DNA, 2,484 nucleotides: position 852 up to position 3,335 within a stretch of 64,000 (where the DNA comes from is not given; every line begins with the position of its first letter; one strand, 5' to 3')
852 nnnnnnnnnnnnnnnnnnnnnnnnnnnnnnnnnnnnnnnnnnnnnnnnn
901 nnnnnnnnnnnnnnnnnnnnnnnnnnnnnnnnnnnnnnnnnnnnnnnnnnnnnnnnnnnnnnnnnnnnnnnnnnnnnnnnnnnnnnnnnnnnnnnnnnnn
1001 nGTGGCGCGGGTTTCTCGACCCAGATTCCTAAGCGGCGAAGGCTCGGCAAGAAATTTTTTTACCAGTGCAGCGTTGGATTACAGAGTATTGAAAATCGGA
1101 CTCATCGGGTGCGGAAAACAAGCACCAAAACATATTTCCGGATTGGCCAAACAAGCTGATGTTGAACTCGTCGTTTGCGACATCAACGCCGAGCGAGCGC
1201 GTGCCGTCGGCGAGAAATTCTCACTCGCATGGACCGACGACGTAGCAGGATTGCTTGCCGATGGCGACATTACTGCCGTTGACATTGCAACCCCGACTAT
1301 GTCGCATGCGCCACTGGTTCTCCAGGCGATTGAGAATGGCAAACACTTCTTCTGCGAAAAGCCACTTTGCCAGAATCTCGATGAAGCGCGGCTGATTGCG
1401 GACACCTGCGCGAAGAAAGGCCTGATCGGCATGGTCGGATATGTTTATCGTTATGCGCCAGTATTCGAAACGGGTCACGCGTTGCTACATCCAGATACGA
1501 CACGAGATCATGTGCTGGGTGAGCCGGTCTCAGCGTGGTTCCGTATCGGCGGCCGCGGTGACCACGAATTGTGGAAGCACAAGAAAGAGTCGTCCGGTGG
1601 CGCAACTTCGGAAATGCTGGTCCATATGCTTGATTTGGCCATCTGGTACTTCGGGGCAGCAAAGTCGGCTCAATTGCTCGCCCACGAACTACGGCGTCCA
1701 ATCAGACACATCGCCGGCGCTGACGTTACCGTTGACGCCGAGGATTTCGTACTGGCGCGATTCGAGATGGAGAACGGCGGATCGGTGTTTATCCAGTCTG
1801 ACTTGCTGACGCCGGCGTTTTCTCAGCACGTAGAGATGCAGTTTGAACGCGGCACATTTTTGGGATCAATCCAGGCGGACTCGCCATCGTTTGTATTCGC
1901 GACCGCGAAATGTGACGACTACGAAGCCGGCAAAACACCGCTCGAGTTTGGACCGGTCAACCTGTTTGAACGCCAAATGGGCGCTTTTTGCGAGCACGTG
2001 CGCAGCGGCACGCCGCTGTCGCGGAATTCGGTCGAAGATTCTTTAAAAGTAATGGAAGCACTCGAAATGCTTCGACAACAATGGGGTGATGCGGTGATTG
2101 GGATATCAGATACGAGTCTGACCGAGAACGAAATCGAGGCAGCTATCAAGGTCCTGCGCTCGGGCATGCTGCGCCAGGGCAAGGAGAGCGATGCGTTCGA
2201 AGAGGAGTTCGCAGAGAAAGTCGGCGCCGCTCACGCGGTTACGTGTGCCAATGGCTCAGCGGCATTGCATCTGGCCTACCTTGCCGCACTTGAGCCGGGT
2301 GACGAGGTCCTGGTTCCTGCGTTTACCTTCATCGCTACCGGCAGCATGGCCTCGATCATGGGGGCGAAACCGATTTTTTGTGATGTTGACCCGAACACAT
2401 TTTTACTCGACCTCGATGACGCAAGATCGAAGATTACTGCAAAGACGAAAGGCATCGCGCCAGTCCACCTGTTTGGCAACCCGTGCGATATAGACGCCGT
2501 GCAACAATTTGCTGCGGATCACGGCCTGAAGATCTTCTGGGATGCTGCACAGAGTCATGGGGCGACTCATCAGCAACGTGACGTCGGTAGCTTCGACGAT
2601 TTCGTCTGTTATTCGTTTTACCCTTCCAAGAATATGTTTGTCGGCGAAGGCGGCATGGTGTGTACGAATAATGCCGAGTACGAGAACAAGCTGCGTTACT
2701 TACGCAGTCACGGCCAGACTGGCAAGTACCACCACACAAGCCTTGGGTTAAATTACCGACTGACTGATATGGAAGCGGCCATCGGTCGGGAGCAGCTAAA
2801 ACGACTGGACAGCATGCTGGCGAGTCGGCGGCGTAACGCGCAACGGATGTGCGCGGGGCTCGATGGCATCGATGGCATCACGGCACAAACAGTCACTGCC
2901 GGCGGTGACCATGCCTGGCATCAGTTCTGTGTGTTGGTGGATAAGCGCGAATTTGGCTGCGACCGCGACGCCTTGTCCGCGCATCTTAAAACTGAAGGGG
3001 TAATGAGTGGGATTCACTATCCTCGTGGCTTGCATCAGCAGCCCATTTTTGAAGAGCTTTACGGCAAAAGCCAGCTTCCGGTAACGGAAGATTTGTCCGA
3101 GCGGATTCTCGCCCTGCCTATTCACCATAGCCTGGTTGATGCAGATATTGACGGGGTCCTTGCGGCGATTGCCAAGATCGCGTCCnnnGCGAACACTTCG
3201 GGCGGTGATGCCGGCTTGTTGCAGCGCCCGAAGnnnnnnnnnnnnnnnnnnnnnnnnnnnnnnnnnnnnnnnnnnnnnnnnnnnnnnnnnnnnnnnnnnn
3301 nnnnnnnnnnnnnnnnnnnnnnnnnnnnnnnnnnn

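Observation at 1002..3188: Single-ORF fusion of a WbpB-type 3-dehydrogenase and a WbpE-type aminotransferase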

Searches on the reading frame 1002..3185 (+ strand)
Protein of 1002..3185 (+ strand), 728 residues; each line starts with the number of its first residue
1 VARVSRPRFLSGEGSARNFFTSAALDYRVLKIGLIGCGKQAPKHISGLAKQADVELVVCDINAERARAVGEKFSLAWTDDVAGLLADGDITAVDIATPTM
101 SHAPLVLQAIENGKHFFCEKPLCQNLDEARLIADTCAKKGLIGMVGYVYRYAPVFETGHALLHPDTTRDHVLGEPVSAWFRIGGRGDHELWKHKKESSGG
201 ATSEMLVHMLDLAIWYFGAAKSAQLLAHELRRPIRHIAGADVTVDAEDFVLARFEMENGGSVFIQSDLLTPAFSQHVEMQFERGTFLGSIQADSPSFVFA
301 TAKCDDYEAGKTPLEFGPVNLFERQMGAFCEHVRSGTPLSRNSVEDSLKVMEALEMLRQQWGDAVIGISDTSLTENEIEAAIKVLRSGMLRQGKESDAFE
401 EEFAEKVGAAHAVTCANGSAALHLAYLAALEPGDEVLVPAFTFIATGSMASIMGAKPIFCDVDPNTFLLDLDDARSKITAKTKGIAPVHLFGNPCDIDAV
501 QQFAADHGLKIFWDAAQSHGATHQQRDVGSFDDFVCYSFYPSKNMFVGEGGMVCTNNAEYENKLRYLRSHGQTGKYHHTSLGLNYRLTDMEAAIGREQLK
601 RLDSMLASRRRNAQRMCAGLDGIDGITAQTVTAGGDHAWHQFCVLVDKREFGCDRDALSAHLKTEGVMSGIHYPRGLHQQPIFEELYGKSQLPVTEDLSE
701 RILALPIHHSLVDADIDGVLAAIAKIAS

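Call 3: search_protein_families(library=pfam, proteins=[window:1002-3185:+], max_evalue=0.01)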
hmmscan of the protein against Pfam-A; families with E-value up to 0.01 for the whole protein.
window:1002-3185:+ (728 aa): 7 families
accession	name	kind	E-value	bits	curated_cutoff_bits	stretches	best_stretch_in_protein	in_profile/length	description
PF01041.23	DegT_DnrJ_EryC1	-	2e-118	396.2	19.8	1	373-723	3-359/360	DegT/DnrJ/EryC1/StrS aminotransferase family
PF01408.29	GFO_IDH_MocA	-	4.6e-24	85.8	24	1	30-147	1-120/120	Oxidoreductase family, NAD-binding Rossmann fold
PF00155.27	Aminotran_1_2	-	2.2e-11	44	19.7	1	387-627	32-296/361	Aminotransferase class I and II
PF22725.1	GFO_IDH_MocA_C3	-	3.1e-11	43.8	27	1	169-286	10-123/124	GFO/IDH/MocA C-terminal domain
PF01212.27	Beta_elim_lyase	-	1.5e-09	38.1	27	1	395-631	33-276/288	Beta-eliminating lyase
PF02894.22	GFO_IDH_MocA_C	-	9.3e-07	29.3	22.9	1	169-290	6-131/218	Oxidoreductase family, C-terminal alpha/beta domain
PF01053.26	Cys_Met_Meta_PP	-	7.3e-05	21.9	27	1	396-566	54-224/381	Cys/Met metabolism PLP-dependent enzyme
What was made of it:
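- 1089..2081 (+): Gfo/Idh/MocA NAD-dependent sugar dehydrogenase half (331 codons). It is a separate gene in the ancestral allele. Inferred function: nucleotide-sugar 3-dehydrogenase. Pfam PF01408 and PF22725 (call 3).
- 2094..3188 (+): DegT/DnrJ/EryC1 PLP-dependent sugar aminotransferase half (364 codons plus TAG). GTG 2094 is its own start codon in the split allele. The PLP lysine codon is 2628-2630. Pfam PF01041 at 396 bits, full length (call 3).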

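Call 4: search_protein_families(library=ncbifam, proteins=[window:1002-3185:+], max_evalue=0.001)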
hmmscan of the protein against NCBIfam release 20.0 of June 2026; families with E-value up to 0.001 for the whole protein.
window:1002-3185:+ (728 aa): 34 families (the best 25 are shown)
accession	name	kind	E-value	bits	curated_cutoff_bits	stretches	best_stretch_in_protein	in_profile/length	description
TIGR03588.1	PseC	equivalog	3.3e-85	286.3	423.5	1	369-726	5-379/380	UDP-4-amino-4,6-dideoxy-N-acetyl-beta-L-altrosamine transaminase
NF008658.2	PRK11658.1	equivalog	1.8e-74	250.7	631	1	367-727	6-377/379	UDP-4-amino-4-deoxy-L-arabinose aminotransferase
TIGR04427.1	PLP_DesI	equivalog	1.3e-66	225.4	650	1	392-721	50-377/390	dTDP-4-dehydro-6-deoxyglucose aminotransferase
TIGR04181.1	NHT_00031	hypoth_equivalog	3.1e-61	207.2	420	1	370-706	5-357/359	LegC family aminotransferase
NF008687.0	PRK11706.1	equivalog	2.2e-58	197.8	375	1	370-726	6-373/375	dTDP-4-amino-4,6-dideoxygalactose transaminase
NF011936.0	PRK15407.1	equivalog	1e-52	179.3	423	2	359-572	30-252/440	lipopolysaccharide biosynthesis protein RfbH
TIGR02379.1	ECA_wecE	subfamily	1.9e-43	148.7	434.85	1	387-726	23-374/376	dTDP-4-amino-4,6-dideoxy-D-glucose transaminase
TIGR04380.1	myo_inos_iolG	equivalog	7.3e-27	94.1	355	1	30-292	2-256/330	inositol 2-dehydrogenase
NF040723.1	UDP-GlcNAcDh_Arch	equivalog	3.1e-20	72.9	450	1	30-155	1-126/302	UDP-N-acetylglucosamine 3-dehydrogenase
NF052479.1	LevoglcsnDh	equivalog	8.3e-19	67.5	650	1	49-222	32-207/386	levoglucosan dehydrogenase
NF052679.1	InsChiInosDhIolG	equivalog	8.7e-15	54.6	540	1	30-176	3-149/343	bifunctional inositol 2-dehydrogenase/D-chiro-inositol 1-dehydrogenase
NF008607.0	PRK11579.1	subfamily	2.3e-13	49.9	330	1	30-231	5-203/346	oxidoreductase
NF058561.1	BT_2158_fam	equivalog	1e-09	37.5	750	1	30-142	36-149/487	glycoside 3-dehydrogenase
NF041392.1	XylDh_Gfo6_Halo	equivalog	2.1e-09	36.6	350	1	85-178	78-166/350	D-xylose 1-dehydrogenase Gfo6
NF006230.0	PRK08363.1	equivalog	8.9e-08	31.3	534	1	415-487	99-172/398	alanine aminotransferase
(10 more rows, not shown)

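Call 5: search_solved_structures(query=window:1002-3185:+, max_evalue=1e-10, show_alignments=0)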
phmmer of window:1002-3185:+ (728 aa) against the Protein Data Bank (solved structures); distinct sequences matched with E-value up to 1e-10: 80 (the best 60 are shown).
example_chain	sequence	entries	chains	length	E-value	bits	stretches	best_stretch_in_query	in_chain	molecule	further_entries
7b0d_A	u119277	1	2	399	2.2e-70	240.9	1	375-718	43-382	Glutamine--scyllo-inositol transaminase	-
3frk_A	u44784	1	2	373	5.1e-64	219.9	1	387-721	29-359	QdtB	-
8e75_A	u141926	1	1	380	1.2e-62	215.3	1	383-717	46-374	DegT/DnrJ/EryC1/StrS aminotransferase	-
8e77_A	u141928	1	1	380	1.2e-62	215.3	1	383-717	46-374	DegT/DnrJ/EryC1/StrS aminotransferase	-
3nyu_A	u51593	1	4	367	2.2e-62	214.5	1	375-725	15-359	Aminotransferase WbpE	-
3nu7_A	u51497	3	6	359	3.6e-62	213.8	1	375-723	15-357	Aminotransferase WbpE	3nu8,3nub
3nys_A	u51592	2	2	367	1.4e-61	211.9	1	375-725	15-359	Aminotransferase WbpE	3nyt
2oga_A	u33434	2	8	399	3.2e-60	207.3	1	377-711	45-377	Transaminase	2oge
3bn1_A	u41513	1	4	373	1.6e-59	205.1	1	393-725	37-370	Perosamine synthetase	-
3dr7_A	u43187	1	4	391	1.8e-59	204.9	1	393-725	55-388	Putative perosamine synthetase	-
7n63_A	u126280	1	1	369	8.9e-59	202.6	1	375-708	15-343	Putative aminotransferase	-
3dr4_A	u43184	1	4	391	1.2e-58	202.2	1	393-725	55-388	Putative perosamine synthetase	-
1mdo_A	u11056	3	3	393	3.4e-58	200.7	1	373-727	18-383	ArnB aminotransferase | UDP-4-amino-4-deoxy-L-arabinose--oxoglutarate aminotransferase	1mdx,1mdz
4oca_A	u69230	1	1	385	2.1e-57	198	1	373-727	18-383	UDP-4-amino-4-deoxy-L-arabinose--oxoglutarate aminotransferase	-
9bgp_A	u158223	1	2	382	1.2e-56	195.5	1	366-726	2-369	aminotransferase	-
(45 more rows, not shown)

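Call 6: find_homologous_proteins(query=window:1002-3185:+, max_evalue=1e-20)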
Query window:1002-3185:+ (728 aa): 100 proteins with E <= 1e-20 among 8000 candidates.
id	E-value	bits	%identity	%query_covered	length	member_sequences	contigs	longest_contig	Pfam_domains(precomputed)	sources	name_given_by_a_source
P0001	0.0e+0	1610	100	96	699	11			PF01408.29,PF00155.28,PF22725.2,PF02894.23,PF01212.28,PF01041.24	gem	-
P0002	2.1e-142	494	58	50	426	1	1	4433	PF00155.28,PF01212.28,PF01053.27,PF01041.24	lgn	-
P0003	1.8e-120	421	51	50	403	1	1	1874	PF00155.28,PF01212.28,PF01053.27,PF01041.24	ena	-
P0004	2.6e-103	365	47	50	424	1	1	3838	PF00155.28,PF00266.26,PF01212.28,PF01053.27,PF01041.24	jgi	jgi:perosamine synthetase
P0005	1.6e-101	359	49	50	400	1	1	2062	PF00155.28,PF01212.28,PF01053.27,PF01041.24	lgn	-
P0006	1.2e-100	356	47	48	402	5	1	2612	PF01212.28,PF01053.27,PF01041.24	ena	-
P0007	1.6e-100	356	47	50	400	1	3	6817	PF00155.28,PF01212.28,PF01053.27,PF01041.24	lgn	-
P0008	1.9e-100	355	48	49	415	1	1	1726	PF00155.28,PF01212.28,PF01053.27,PF01041.24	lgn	-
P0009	2.5e-99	352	45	49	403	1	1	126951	PF01212.28,PF01053.27,PF01041.24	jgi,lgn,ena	-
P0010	4.5e-98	347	45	50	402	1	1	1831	PF00155.28,PF01212.28,PF01041.24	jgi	jgi:perosamine synthetase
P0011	4.6e-97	344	46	50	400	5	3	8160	PF00155.28,PF01212.28,PF01041.24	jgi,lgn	jgi:perosamine synthetase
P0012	1.0e-96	343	47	49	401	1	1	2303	PF00155.28,PF00266.26,PF01212.28,PF01053.27,PF01041.24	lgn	-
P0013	2.2e-96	342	48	49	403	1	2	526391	PF01212.28,PF01053.27,PF01041.24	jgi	jgi:perosamine synthetase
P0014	1.9e-95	339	46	49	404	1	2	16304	PF00155.28,PF01212.28,PF01053.27,PF01041.24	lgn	-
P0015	1.1e-93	333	44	51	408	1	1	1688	PF00155.28,PF00266.26,PF01212.28,PF01053.27,PF01041.24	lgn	-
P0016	6.2e-92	327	45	49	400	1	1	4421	PF01212.28,PF01041.24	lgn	-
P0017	9.0e-91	323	44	50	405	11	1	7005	PF00155.28,PF01212.28,PF01053.27,PF01041.24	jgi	-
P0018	2.6e-71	259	28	50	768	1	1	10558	PF00155.28,PF01212.28,PF01053.27,PF01041.24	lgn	-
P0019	4.7e-67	245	38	53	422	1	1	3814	PF00155.28,PF01041.24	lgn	-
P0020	3.0e-64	236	36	50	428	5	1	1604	PF00155.28,PF00266.26,PF01041.24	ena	-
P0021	5.3e-59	218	36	48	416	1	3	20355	PF00155.28,PF00266.26,PF01041.24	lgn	-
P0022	6.1e-55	205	36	49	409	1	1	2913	PF00155.28,PF01212.28,PF01041.24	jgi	-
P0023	4.1e-54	202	34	48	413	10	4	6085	PF01041.24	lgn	-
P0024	8.8e-54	201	34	49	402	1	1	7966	PF01212.28,PF01041.24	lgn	-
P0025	1.8e-53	200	33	49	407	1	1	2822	PF01212.28,PF01053.27,PF01041.24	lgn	-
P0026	1.1e-52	197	35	48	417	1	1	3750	PF00155.28,PF01212.28,PF01041.24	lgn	-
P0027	3.0e-52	196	33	49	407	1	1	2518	PF00155.28,PF00266.26,PF01212.28,PF01053.27,PF01041.24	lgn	-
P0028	1.8e-51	193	36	46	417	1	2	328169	PF01041.24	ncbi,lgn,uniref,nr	ncbi:dTDP-4-amino-4,6-dideoxygalactose transaminase [Haloactinopolyspora alba]|uniref:dTDP-4-amino-4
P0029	2.7e-51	193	32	49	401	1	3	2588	PF00155.28,PF00266.26,PF01212.28,PF01053.27,PF01041.24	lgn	-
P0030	8.3e-51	191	36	47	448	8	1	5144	PF01041.24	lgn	-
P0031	8.4e-51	191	34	49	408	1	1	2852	PF00155.28,PF01212.28,PF01041.24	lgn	-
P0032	2.1e-50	190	33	45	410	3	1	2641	PF00155.28,PF01041.24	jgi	jgi:dTDP-4-amino-4,6-dideoxygalactose transaminase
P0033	2.4e-50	190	34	50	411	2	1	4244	PF00266.26,PF01212.28,PF01041.24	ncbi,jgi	-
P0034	9.2e-50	188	34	51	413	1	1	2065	PF00266.26,PF01212.28,PF01053.27,PF01041.24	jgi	jgi:dTDP-4-amino-4,6-dideoxygalactose transaminase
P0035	1.6e-49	187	34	46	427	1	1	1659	PF00266.26,PF01212.28,PF01041.24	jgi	jgi:perosamine synthetase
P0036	6.7e-48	182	31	49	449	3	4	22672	PF00155.28,PF01212.28,PF01041.24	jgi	jgi:dTDP-4-amino-4,6-dideoxygalactose transaminase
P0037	9.7e-48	181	35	47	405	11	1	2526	PF01041.24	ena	-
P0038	1.0e-47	181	35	44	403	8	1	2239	PF01212.28,PF01041.24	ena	-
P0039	1.1e-47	181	33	50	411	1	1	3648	PF00266.26,PF01212.28,PF01041.24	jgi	jgi:perosamine synthetase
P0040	1.6e-47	180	35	43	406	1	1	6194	PF01053.27,PF01041.24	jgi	-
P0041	2.0e-47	180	33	49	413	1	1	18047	PF00155.28,PF01212.28,PF01041.24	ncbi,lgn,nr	ncbi:MAG: DegT/DnrJ/EryC1/StrS family aminotransferase [Rubrivivax sp.]|nr:DegT/DnrJ/EryC1/StrS fami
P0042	2.7e-47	180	34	49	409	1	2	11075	PF01041.24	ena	-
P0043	4.8e-47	179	31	48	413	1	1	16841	PF01212.28,PF01053.27,PF01041.24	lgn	-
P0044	7.2e-47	178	32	49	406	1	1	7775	PF01212.28,PF01053.27,PF01041.24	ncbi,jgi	-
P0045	1.2e-46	177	32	49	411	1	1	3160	PF01053.27,PF01041.24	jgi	jgi:perosamine synthetase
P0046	1.4e-46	177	31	46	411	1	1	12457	PF01041.24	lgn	-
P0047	2.9e-46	176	34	48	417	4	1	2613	PF00155.28,PF01041.24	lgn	-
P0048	2.6e-45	173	31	50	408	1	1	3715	PF00155.28,PF01041.24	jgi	jgi:perosamine synthetase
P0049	2.9e-45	173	33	45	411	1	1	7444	PF01212.28,PF01053.27,PF01041.24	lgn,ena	-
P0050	4.2e-45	172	32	44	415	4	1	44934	PF01041.24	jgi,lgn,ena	-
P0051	5.9e-45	172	34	48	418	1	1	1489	PF00155.28,PF01041.24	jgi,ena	-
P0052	1.4e-44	171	31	49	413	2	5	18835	PF01212.28,PF01053.27,PF01041.24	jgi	jgi:perosamine synthetase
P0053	4.3e-44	169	31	49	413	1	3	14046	PF01212.28,PF01053.27,PF01041.24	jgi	jgi:perosamine synthetase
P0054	9.9e-44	168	30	49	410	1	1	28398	PF01212.28,PF01053.27,PF01041.24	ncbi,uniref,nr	ncbi:DegT/DnrJ/EryC1/StrS family aminotransferase [filamentous cyanobacterium LEGE 11480]|uniref:Deg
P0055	1.1e-43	168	31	48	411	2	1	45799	PF01212.28,PF01053.27,PF01041.24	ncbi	-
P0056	1.3e-43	167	34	49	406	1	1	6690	PF00155.28,PF01041.24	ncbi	-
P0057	2.4e-43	167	33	49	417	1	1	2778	PF00155.28,PF01041.24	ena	-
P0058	4.1e-43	166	33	46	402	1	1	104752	PF00155.28,PF01212.28,PF01053.27,PF01041.24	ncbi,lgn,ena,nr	ncbi:MAG TPA: aminotransferase class I/II-fold pyridoxal phosphate-dependent enzyme [Pyrinomonadacea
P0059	4.2e-43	166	33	44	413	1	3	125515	PF01212.28,PF01041.24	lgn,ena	-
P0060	2.3e-42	163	43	30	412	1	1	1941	PF22725.2,PF02894.23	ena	-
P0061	3.1e-42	163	32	45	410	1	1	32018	PF01212.28,PF01053.27,PF01041.24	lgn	-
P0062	3.9e-42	163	34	38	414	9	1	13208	PF00155.28,PF01212.28,PF01041.24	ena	-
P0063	6.2e-42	162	32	48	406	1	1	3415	PF00155.28,PF01212.28,PF01053.27,PF01041.24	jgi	jgi:dTDP-4-amino-4,6-dideoxygalactose transaminase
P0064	7.4e-42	162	33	45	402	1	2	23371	PF01053.27,PF01041.24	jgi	jgi:perosamine synthetase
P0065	8.6e-42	161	33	45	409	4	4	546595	PF01212.28,PF01041.24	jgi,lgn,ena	-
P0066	1.1e-41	161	34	45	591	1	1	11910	PF00155.28,PF13302.14,PF01041.24,PF00583.32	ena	-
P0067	1.6e-41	160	32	45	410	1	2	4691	PF01212.28,PF01053.27,PF01041.24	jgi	jgi:perosamine synthetase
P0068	1.6e-41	160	32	45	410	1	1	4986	PF01212.28,PF01053.27,PF01041.24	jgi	jgi:perosamine synthetase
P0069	2.7e-41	160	37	46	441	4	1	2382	PF00155.28,PF01212.28,PF01041.24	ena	-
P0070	2.9e-41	160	32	45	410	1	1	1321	PF01212.28,PF01053.27,PF01041.24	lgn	-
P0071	6.2e-41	159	32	45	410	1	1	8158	PF01212.28,PF01053.27,PF01041.24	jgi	jgi:perosamine synthetase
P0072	3.5e-40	156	28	49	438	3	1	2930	PF01041.24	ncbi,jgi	jgi:perosamine synthetase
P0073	5.3e-40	155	33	48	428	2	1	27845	PF01041.24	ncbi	-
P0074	1.0e-39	155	29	44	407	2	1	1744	PF01041.24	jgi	-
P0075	1.3e-39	154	27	48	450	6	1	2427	PF01041.24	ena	-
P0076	3.2e-39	153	30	48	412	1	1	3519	PF00266.26,PF01212.28,PF01053.27,PF01041.24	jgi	jgi:perosamine synthetase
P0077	3.3e-39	153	30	45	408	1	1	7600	PF01041.24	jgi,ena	-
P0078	5.1e-39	152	30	49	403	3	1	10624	PF01041.24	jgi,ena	-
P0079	8.3e-39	152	31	46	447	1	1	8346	PF01041.24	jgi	-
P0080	5.2e-37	146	39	29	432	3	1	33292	PF00155.28,PF01053.27,PF01041.24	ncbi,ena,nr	ncbi:MAG TPA: DegT/DnrJ/EryC1/StrS family aminotransferase [Bryobacteraceae bacterium]|nr:DegT/DnrJ/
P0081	5.3e-37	146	30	42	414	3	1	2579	PF01212.28,PF01041.24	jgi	jgi:perosamine synthetase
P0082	8.6e-37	145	30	53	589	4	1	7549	PF13420.14,PF00155.28,PF13302.14,PF00266.26,PF01041.24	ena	-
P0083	1.6e-35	141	30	43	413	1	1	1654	PF01041.24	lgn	-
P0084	4.5e-35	139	30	48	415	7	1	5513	PF01041.24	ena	-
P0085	1.1e-34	138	31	46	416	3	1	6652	PF01212.28,PF01041.24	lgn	-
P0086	1.5e-34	137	31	44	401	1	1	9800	PF00155.28,PF01041.24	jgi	jgi:perosamine synthetase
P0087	1.7e-34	137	29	48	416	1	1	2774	PF00155.28,PF01212.28,PF01041.24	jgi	jgi:dTDP-4-amino-4,6-dideoxygalactose transaminase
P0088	2.0e-34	137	28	45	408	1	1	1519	PF01041.24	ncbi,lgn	-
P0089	4.2e-32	129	30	46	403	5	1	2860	PF00155.28,PF01212.28,PF01041.24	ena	-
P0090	6.8e-32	129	31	49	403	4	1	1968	PF01212.28,PF01041.24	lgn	-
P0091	3.4e-31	126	31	48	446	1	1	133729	PF00155.28,PF01053.27,PF01041.24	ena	-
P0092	6.8e-26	109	27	50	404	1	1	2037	PF01041.24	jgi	-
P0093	6.8e-26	109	27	50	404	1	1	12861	PF01041.24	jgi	-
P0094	8.2e-26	109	26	50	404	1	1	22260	PF00155.28,PF01041.24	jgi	jgi:CDP-4-dehydro-6-deoxyglucose reductase, E1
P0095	2.3e-25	107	26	50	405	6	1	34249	PF00155.28,PF01041.24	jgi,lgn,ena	jgi:CDP-6-deoxy-D-xylo-4-hexulose-3-dehydrase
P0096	1.5e-24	104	27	50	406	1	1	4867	PF01041.24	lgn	-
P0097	3.8e-24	103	30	38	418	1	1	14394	PF00155.28,PF01041.24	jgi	jgi:perosamine synthetase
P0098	1.9e-23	101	27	48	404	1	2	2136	PF00155.28,PF01041.24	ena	-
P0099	2.6e-23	100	31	35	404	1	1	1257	PF01041.24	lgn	-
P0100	3.5e-22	97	30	36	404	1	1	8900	PF00155.28,PF01041.24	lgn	-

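Call 14: find_encoding_contigs(protein=P0001, flank=10000, max_places=10)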
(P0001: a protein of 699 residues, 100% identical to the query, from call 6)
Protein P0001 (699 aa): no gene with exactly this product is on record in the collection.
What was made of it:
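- Tried and rejected: Exact-sequence look-up of P0001 found no contig (call 14).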
